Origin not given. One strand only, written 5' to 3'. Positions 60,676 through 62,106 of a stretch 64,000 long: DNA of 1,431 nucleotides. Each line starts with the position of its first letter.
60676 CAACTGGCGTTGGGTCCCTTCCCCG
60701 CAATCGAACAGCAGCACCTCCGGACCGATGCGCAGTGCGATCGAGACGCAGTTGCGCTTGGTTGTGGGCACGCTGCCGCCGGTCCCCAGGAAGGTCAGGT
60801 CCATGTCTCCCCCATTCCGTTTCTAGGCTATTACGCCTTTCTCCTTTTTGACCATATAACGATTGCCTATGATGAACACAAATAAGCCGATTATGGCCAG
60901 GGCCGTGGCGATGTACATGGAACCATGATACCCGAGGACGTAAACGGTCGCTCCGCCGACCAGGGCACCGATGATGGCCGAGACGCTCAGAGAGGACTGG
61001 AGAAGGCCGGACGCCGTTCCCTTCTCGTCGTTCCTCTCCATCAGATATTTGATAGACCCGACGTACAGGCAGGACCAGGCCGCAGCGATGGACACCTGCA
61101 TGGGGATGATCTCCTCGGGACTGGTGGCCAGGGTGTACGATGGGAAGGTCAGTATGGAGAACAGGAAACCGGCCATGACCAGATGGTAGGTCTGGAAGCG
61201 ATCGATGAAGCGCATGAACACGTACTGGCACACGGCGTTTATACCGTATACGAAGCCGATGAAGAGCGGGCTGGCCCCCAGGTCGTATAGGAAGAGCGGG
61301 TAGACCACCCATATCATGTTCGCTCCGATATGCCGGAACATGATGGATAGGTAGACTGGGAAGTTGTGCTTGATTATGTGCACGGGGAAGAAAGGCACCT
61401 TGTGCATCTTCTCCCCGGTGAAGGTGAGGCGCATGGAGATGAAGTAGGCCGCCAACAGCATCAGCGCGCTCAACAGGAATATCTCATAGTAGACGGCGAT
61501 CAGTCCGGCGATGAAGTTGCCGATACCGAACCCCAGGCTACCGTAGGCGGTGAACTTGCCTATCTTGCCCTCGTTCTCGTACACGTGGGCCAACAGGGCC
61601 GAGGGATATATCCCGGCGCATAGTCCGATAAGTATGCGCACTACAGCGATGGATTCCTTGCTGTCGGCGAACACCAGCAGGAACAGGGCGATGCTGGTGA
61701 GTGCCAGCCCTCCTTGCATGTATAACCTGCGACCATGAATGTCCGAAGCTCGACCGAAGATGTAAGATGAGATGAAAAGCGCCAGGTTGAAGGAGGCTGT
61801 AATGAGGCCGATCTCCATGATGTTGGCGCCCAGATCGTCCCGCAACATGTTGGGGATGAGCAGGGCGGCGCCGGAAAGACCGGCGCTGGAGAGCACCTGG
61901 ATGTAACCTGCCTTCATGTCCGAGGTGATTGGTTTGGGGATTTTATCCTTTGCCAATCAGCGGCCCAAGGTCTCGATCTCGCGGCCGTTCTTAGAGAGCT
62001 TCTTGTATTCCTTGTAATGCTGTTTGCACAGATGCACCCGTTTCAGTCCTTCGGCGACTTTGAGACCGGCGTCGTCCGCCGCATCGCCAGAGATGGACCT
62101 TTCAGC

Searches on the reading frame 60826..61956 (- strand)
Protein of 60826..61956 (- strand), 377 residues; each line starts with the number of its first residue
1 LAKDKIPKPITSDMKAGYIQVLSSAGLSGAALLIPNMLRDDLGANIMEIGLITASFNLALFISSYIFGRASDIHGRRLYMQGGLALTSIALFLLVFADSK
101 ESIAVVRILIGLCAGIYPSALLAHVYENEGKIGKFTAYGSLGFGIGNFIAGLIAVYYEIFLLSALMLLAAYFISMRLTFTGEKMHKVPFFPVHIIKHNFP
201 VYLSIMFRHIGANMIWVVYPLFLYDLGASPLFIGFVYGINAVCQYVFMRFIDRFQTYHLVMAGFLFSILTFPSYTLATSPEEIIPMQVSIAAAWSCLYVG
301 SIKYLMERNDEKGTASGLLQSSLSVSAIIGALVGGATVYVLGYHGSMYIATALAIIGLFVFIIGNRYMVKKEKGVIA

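Call 26: search_protein_families(library=pfam, proteins=[window:60826-61956:-], max_evalue=0.00001)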
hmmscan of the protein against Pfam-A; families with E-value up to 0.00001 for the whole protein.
window:60826-61956:- (377 aa): 3 families
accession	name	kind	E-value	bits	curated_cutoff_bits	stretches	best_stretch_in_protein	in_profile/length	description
PF07690.21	MFS_1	-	9.8e-33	113.9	33.4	2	20-180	5-174/347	Major Facilitator Superfamily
PF12832.13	MFS_1_like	-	6.4e-13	48.9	25.2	1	41-337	28-361/373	MFS_1 like family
PF00083.30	Sugar_tr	-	4e-09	36.3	22.3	1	47-117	46-119/452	Sugar (and other) transporter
